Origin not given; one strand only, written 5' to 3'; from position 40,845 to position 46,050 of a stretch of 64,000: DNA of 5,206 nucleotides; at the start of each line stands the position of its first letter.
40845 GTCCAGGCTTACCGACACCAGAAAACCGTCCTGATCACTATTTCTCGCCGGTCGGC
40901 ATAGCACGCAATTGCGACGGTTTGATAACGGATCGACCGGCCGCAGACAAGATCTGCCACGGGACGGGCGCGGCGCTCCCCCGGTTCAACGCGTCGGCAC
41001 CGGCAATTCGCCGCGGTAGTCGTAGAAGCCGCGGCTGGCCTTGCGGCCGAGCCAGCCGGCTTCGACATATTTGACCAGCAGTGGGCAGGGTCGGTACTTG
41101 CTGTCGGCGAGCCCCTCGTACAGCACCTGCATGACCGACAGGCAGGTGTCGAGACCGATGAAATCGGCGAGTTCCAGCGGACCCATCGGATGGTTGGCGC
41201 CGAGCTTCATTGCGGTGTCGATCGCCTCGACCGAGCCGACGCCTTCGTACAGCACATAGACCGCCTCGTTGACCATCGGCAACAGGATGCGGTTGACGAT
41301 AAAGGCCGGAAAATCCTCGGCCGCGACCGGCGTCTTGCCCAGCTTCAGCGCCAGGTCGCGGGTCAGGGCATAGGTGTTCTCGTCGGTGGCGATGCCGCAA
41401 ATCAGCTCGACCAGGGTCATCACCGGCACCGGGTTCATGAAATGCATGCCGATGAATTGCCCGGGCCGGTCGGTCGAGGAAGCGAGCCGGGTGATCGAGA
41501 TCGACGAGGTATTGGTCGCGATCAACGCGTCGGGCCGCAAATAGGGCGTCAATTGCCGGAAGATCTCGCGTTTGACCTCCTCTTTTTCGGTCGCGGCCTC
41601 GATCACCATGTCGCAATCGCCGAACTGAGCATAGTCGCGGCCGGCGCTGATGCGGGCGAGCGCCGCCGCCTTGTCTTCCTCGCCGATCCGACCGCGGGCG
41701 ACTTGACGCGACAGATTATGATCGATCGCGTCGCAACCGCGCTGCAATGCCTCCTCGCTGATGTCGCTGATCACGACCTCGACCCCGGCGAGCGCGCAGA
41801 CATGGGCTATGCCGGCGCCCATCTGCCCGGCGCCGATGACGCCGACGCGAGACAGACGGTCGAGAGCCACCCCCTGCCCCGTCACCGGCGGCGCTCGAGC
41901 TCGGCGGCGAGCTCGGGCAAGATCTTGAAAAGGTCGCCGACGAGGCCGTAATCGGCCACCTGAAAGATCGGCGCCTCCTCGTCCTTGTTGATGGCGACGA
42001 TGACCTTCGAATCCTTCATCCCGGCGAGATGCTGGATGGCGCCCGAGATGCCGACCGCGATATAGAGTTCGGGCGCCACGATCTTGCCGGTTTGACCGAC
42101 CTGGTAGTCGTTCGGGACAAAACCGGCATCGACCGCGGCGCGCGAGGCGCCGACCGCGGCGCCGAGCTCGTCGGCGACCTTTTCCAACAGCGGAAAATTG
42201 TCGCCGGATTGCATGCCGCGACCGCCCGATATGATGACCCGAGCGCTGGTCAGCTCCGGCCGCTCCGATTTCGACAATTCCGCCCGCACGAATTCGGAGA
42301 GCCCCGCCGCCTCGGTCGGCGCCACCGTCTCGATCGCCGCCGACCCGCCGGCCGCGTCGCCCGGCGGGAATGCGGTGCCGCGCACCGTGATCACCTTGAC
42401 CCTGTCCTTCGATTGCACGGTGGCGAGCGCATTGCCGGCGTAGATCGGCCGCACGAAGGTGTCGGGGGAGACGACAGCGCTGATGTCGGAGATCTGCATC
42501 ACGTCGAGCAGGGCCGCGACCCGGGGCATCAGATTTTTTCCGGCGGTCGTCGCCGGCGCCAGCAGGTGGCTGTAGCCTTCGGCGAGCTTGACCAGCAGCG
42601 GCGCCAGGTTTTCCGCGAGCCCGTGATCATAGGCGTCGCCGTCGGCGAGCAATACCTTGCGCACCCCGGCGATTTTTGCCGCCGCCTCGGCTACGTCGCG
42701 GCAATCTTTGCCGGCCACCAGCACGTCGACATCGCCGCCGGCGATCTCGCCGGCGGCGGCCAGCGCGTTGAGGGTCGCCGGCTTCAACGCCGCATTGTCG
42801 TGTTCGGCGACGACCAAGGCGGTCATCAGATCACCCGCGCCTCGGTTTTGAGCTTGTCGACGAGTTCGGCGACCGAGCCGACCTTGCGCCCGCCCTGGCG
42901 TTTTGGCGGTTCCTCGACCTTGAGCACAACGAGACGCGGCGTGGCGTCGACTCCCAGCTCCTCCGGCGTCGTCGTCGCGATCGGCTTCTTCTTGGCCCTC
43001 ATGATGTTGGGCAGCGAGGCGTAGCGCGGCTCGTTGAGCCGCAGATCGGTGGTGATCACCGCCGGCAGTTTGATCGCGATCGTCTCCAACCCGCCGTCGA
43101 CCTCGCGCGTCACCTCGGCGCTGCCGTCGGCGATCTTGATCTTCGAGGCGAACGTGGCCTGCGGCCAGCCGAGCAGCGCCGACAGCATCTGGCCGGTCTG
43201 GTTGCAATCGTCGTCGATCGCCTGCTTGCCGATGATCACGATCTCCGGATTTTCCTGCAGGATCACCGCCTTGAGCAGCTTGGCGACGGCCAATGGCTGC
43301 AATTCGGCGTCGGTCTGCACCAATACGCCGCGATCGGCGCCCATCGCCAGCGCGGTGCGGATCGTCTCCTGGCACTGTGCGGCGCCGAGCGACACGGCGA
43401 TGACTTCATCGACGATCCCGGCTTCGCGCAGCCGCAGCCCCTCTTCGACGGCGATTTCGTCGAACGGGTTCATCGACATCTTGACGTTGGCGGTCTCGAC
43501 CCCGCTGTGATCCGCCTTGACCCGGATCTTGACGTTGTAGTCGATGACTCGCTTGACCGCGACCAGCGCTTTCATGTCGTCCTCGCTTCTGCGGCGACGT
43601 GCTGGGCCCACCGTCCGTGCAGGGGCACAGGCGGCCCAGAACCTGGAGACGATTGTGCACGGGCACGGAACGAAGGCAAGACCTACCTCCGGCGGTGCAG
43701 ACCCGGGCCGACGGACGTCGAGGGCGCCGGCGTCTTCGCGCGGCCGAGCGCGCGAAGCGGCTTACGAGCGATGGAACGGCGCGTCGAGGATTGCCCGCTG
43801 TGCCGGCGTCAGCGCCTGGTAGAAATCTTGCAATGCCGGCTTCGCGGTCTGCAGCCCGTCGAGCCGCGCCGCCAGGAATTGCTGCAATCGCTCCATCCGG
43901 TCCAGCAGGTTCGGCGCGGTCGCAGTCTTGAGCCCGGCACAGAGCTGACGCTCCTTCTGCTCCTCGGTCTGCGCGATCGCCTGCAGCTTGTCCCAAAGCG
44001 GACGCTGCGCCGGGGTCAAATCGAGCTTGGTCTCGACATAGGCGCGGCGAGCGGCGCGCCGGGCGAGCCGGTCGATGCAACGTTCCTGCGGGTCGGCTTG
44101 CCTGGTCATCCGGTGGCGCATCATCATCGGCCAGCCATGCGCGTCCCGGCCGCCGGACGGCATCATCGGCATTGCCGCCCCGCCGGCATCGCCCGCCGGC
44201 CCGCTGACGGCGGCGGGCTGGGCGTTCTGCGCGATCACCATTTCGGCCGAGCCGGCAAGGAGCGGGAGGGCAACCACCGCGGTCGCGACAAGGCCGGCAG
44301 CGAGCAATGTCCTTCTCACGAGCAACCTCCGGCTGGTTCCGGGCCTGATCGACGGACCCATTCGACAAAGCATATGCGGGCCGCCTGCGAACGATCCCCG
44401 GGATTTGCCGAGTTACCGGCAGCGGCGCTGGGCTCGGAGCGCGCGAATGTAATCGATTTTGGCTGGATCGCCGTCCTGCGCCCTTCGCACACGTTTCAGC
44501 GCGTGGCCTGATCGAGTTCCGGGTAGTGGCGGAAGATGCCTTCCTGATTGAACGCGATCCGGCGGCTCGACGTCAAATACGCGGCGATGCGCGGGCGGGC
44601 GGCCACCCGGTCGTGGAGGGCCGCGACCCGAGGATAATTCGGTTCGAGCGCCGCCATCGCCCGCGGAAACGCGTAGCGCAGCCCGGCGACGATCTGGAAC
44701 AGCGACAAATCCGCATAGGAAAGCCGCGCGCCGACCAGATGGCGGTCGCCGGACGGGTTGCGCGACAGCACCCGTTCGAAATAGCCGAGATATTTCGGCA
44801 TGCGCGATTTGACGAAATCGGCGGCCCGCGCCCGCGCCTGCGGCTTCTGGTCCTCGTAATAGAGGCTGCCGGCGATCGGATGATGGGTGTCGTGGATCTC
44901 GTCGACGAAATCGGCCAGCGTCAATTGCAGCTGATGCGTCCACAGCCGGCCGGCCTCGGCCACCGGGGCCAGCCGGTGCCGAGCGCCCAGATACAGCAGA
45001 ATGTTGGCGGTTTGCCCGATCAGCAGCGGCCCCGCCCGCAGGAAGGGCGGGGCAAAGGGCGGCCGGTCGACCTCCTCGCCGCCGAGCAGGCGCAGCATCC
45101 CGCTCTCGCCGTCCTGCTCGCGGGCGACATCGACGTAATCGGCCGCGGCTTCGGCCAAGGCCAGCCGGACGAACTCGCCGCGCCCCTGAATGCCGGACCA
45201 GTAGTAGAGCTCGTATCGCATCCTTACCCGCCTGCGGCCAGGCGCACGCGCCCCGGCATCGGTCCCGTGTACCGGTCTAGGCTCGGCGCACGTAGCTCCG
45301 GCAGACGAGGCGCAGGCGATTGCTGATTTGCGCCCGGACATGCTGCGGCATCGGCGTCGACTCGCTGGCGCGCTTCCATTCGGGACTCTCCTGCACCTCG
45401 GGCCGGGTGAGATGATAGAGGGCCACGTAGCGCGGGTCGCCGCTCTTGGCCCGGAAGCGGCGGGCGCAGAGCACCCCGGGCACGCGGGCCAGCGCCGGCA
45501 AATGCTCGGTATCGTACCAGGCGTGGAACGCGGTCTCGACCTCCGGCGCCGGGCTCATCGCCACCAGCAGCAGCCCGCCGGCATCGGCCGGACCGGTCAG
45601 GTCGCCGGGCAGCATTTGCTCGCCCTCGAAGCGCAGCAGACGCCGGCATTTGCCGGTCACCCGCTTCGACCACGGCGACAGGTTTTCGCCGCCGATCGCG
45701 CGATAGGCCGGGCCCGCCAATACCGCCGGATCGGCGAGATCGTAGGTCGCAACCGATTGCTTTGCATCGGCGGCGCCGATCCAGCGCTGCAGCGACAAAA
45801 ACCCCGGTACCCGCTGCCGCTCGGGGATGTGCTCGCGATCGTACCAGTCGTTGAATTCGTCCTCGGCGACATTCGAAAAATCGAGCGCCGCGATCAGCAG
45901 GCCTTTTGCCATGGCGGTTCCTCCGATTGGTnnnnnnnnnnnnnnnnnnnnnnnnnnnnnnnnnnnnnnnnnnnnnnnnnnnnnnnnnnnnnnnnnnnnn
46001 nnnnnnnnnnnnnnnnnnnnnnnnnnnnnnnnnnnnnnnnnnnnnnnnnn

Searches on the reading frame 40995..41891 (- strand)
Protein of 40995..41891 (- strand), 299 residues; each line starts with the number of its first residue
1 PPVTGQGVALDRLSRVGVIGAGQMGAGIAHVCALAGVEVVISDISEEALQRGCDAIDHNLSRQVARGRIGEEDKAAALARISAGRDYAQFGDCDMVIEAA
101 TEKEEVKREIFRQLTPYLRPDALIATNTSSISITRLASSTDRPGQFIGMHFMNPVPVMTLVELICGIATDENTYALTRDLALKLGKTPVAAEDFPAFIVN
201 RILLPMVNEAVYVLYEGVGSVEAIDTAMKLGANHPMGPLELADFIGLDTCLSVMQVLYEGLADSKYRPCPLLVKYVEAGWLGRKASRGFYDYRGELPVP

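Call 24: search_protein_families(library=pfam, proteins=[window:40995-41891:-], max_evalue=0.001)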
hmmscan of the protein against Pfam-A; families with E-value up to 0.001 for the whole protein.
window:40995-41891:- (299 aa): 3 families
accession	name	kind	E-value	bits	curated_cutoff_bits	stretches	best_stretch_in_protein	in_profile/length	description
PF02737.24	3HCDH_N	-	1.7e-63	214.2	22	1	16-193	2-179/180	3-hydroxyacyl-CoA dehydrogenase, NAD binding domain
PF00725.27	3HCDH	-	4.8e-35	120.4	22.1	1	197-292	2-97/97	3-hydroxyacyl-CoA dehydrogenase, C-terminal domain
PF03446.21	NAD_binding_2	-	2.3e-05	24.9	21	1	15-130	1-95/161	NAD binding domain of 6-phosphogluconate dehydrogenase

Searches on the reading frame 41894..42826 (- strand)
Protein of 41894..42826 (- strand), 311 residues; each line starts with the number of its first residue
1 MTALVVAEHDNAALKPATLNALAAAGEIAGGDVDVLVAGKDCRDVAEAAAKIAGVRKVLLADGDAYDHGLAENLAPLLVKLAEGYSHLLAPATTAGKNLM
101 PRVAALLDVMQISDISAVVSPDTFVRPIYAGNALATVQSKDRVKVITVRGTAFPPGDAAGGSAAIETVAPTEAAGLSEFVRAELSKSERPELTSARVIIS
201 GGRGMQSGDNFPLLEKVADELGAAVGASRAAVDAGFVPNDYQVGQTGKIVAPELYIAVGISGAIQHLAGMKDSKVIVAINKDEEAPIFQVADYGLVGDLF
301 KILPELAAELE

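Call 24: search_protein_families(library=pfam, proteins=[window:41894-42826:-], max_evalue=0.001)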
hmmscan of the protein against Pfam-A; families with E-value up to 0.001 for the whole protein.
window:41894-42826:- (311 aa): 2 families
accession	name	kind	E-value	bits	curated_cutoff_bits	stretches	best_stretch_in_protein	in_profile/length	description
PF01012.27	ETF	-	2.4e-44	151.7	26.7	1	4-172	2-180/181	Electron transfer flavoprotein domain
PF00766.25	ETF_alpha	-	1.1e-36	125.1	27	1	191-271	1-81/81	Electron transfer flavoprotein FAD-binding domain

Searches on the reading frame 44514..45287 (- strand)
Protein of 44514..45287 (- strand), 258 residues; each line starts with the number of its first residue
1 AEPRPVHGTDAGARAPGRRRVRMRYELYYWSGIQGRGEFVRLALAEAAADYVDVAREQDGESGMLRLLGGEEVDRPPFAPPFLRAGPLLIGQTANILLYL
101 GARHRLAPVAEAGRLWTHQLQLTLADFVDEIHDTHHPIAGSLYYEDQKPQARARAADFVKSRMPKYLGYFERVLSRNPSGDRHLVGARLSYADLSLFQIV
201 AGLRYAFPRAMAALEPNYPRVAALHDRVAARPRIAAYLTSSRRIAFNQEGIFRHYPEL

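Call 24: search_protein_families(library=pfam, proteins=[window:44514-45287:-], max_evalue=0.001)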
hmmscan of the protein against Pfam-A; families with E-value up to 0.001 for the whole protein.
window:44514-45287:- (258 aa): 4 families
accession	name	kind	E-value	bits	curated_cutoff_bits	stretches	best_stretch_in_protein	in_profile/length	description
PF14497.11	GST_C_3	-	1.2e-34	119.1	21.6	1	132-240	1-103/104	Glutathione S-transferase, C-terminal domain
PF00043.30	GST_C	-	1.3e-08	35.4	20.7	1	133-232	3-93/93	Glutathione S-transferase, C-terminal domain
PF22119.1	GST_C_8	-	7.6e-07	30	30.9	1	154-242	29-119/138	Glutathione S-transferase, C-terminal domain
PF13410.11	GST_C_2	-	2.1e-06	28.2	24.9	1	159-227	7-69/69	Glutathione S-transferase, C-terminal domain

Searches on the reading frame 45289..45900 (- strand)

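Call 24: search_protein_families(library=pfam, proteins=[window:45289-45900:-], max_evalue=0.001)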
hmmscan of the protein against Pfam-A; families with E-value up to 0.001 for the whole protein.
window:45289-45900:- (204 aa): 2 families
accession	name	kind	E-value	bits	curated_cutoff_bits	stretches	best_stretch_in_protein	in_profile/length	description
PF14114.12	DUF4286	-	0.00014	22.5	25.8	0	119-166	12-63/100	Domain of unknown function (DUF4286)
PF07110.17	EthD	-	0.00081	20.9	22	0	11-42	4-35/96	EthD domain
